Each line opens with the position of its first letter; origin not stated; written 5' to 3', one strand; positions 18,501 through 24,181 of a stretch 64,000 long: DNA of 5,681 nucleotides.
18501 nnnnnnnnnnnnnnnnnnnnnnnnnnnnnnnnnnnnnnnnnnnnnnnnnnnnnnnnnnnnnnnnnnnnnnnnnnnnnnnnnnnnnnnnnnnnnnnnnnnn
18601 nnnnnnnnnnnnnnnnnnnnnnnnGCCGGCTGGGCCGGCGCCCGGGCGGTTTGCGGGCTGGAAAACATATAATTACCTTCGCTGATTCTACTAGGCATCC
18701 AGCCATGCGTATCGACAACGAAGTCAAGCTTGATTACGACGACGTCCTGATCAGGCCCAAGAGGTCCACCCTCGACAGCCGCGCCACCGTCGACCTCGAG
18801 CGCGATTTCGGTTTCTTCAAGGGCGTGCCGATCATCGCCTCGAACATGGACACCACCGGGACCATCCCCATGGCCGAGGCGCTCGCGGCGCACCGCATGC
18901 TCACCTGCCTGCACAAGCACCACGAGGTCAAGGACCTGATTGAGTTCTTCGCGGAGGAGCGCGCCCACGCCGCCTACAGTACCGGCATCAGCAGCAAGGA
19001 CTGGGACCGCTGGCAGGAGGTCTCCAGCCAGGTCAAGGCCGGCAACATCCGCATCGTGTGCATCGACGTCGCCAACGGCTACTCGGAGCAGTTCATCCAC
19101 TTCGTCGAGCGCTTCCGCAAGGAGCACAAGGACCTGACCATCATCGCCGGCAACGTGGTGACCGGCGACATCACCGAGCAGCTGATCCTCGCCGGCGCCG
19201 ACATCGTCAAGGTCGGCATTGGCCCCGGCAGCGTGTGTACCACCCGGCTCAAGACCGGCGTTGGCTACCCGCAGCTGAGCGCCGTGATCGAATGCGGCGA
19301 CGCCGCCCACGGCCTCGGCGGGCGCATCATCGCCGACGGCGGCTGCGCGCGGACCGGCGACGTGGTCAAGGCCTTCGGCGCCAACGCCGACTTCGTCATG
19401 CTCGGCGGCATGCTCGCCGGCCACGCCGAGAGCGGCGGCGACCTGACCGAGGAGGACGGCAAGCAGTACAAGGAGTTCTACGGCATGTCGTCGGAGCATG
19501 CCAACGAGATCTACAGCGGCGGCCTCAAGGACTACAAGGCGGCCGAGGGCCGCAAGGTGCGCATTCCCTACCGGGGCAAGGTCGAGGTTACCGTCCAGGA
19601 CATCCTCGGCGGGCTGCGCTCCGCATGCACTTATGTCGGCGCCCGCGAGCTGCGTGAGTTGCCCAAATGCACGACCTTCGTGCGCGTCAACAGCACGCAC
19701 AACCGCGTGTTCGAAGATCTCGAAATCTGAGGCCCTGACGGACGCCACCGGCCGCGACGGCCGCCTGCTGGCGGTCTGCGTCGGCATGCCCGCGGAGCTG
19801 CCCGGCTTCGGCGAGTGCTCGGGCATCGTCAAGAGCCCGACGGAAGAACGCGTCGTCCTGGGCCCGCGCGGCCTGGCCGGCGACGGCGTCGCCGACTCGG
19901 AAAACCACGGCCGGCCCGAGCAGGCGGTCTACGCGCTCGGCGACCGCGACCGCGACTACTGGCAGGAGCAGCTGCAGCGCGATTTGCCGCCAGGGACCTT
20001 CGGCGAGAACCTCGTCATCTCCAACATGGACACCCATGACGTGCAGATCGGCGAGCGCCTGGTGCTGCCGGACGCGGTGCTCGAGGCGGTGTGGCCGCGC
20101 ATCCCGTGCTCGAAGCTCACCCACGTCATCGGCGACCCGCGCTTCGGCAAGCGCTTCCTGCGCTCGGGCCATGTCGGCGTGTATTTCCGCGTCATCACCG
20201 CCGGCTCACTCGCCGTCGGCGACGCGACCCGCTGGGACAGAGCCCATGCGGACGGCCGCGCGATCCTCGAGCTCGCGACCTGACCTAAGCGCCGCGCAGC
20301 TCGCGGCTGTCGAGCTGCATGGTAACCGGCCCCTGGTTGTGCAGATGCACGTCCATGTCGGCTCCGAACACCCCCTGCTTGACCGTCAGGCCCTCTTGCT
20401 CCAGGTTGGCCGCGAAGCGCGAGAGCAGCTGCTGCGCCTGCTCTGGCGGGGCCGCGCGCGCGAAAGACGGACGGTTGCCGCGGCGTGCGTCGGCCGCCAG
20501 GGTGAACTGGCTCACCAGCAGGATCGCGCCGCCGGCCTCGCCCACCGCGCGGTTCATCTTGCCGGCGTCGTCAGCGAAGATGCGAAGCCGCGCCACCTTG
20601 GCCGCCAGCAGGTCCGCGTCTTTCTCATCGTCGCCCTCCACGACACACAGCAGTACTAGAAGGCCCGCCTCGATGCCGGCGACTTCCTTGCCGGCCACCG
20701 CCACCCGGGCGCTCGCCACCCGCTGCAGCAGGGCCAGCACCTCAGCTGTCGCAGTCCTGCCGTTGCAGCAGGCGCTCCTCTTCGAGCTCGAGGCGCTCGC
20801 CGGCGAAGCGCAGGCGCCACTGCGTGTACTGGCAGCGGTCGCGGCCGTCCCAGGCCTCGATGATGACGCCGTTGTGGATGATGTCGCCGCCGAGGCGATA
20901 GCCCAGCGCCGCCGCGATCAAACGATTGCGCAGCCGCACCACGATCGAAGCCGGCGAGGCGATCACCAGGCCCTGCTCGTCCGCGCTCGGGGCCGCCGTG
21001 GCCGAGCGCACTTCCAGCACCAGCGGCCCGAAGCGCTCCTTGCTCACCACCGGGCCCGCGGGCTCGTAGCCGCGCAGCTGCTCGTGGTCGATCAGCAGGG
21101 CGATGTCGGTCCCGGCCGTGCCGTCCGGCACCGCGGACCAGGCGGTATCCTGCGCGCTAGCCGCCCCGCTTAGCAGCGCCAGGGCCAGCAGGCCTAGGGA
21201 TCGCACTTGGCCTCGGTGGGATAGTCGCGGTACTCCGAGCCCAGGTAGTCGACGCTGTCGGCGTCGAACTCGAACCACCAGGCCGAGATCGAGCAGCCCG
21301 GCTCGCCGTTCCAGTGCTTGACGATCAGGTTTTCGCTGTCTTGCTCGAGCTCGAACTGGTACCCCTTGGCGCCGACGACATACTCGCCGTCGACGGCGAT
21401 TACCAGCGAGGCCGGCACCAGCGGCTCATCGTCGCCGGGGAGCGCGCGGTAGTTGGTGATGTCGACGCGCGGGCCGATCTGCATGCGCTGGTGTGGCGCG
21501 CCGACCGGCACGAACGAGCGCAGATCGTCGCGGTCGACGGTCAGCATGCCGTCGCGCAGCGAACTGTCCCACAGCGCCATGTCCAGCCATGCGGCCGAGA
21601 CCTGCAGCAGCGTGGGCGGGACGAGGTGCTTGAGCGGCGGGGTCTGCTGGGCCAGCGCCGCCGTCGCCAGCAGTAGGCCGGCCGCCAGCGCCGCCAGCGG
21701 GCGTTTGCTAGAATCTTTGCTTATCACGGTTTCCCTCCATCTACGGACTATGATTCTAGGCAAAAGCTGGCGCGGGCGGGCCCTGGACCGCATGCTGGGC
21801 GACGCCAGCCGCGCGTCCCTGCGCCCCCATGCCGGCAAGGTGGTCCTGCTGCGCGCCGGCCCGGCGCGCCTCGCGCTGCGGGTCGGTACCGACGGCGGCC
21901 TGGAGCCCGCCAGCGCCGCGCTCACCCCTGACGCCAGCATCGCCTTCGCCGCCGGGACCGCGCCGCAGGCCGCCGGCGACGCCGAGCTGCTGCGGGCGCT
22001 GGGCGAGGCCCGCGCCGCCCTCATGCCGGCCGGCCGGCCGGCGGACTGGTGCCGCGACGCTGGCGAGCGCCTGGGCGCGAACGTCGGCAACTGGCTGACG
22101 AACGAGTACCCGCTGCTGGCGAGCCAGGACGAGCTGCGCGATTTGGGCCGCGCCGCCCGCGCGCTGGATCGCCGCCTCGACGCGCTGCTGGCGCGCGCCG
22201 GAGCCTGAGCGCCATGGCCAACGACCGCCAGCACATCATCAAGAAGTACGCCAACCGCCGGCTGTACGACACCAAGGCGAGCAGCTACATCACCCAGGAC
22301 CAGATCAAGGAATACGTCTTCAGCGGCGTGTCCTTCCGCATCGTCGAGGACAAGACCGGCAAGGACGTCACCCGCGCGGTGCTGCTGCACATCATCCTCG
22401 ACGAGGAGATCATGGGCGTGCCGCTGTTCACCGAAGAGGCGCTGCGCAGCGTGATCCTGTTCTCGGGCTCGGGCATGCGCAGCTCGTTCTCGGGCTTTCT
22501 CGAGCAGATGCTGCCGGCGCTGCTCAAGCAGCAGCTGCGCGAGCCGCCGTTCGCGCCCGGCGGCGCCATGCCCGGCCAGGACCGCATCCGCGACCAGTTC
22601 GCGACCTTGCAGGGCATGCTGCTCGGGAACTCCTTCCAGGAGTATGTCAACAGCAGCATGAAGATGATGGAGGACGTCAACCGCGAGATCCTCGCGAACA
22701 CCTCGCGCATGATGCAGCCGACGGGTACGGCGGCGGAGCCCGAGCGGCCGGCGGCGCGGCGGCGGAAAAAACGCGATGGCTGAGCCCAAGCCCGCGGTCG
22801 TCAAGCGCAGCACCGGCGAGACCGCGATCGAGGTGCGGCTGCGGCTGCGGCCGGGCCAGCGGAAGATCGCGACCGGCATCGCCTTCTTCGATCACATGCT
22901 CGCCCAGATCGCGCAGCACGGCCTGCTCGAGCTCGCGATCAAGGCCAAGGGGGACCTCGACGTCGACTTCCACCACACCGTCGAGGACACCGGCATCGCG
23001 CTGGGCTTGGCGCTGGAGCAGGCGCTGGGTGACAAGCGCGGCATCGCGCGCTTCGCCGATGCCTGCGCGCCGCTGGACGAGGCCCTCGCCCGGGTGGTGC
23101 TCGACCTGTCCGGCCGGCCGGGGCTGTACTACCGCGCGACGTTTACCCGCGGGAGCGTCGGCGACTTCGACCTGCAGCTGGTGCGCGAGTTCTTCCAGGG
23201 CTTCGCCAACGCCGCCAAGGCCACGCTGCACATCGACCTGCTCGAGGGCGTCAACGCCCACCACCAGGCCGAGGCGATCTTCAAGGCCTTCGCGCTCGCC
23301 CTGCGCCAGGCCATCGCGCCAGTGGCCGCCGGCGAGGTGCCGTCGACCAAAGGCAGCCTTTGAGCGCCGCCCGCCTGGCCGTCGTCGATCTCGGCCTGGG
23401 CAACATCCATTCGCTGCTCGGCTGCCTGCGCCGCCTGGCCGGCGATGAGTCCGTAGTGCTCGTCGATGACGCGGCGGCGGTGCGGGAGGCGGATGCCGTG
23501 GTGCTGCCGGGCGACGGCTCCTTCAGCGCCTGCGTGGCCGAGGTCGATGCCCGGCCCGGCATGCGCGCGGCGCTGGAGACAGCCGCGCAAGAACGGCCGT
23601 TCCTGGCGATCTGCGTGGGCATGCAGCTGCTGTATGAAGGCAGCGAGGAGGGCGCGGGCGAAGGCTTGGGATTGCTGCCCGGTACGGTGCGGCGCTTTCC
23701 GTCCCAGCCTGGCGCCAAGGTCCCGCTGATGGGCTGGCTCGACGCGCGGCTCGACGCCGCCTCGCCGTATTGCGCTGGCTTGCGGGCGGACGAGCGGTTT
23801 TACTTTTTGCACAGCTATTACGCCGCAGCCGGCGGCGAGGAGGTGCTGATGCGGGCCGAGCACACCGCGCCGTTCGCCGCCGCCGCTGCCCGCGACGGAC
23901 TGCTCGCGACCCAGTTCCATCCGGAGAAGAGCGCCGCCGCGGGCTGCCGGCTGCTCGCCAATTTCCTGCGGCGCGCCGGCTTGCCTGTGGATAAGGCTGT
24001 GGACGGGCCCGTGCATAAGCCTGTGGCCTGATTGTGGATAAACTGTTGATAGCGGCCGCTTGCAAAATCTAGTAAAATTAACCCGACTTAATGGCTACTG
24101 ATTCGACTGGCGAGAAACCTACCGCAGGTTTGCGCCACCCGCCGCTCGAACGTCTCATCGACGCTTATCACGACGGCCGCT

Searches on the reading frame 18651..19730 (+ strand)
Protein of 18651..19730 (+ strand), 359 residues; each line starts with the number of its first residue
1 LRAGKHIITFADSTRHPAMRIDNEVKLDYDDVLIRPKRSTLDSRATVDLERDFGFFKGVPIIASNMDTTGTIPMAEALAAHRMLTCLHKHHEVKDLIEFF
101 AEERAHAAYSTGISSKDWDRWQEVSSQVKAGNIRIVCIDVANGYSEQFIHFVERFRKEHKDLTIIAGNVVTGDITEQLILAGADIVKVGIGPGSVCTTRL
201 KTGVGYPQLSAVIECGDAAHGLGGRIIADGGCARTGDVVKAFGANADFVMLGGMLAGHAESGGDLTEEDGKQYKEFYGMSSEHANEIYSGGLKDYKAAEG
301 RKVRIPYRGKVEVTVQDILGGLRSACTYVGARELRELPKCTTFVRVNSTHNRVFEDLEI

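Call 29: search_protein_families(library=pfam, proteins=[window:18651-19730:+], max_evalue=0.001)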
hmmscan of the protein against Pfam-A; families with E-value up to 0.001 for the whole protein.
window:18651-19730:+ (359 aa): 1 family
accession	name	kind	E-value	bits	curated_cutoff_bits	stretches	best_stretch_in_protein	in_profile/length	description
PF00478.31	IMPDH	-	2.2e-75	254.3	25.6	1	27-348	2-336/345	IMP dehydrogenase / GMP reductase domain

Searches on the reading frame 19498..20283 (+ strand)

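Call 29: search_protein_families(library=pfam, proteins=[window:19498-20283:+], max_evalue=0.001)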
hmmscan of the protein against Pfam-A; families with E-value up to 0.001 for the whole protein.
window:19498-20283:+ (261 aa): 1 family
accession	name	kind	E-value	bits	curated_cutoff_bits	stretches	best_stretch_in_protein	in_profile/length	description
PF03473.23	MOSC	-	3.6e-27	95.2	22.7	1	133-243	1-118/120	MOSC domain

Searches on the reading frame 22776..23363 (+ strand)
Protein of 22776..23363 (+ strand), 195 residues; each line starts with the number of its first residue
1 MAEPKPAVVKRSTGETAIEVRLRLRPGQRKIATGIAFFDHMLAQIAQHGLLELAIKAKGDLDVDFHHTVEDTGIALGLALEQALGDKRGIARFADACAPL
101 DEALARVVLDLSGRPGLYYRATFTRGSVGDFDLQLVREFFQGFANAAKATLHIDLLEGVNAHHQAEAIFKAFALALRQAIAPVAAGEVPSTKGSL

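Call 62: search_protein_families(library=pfam, proteins=[window:22776-23363:+], max_evalue=0.1)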
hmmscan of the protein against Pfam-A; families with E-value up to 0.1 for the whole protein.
window:22776-23363:+ (195 aa): 1 family
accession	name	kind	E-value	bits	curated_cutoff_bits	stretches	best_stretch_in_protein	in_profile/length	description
PF00475.24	IGPD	-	9.4e-63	211.1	27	1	33-176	1-144/144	Imidazoleglycerol-phosphate dehydratase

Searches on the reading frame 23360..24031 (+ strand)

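Call 62: search_protein_families(library=pfam, proteins=[window:23360-24031:+], max_evalue=0.1)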
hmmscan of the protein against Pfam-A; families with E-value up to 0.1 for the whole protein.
window:23360-24031:+ (223 aa): 5 families
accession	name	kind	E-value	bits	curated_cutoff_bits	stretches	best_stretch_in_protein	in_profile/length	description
PF00117.34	GATase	-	8.8e-13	48.8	22.8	1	8-204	2-188/190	Glutamine amidotransferase class-I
PF07685.20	GATase_3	-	2.7e-06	27.6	27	1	27-110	22-115/196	CobB/CobQ-like glutamine amidotransferase domain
PF01174.25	SNO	-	0.00012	22.5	27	1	34-112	24-102/188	SNO glutamine amidotransferase family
PF01965.30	DJ-1_PfpI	-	0.023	15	26.6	1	38-93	56-109/165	DJ-1/PfpI family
PF07722.19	Peptidase_C26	-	0.04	14.1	20.5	0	73-91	100-118/219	Peptidase C26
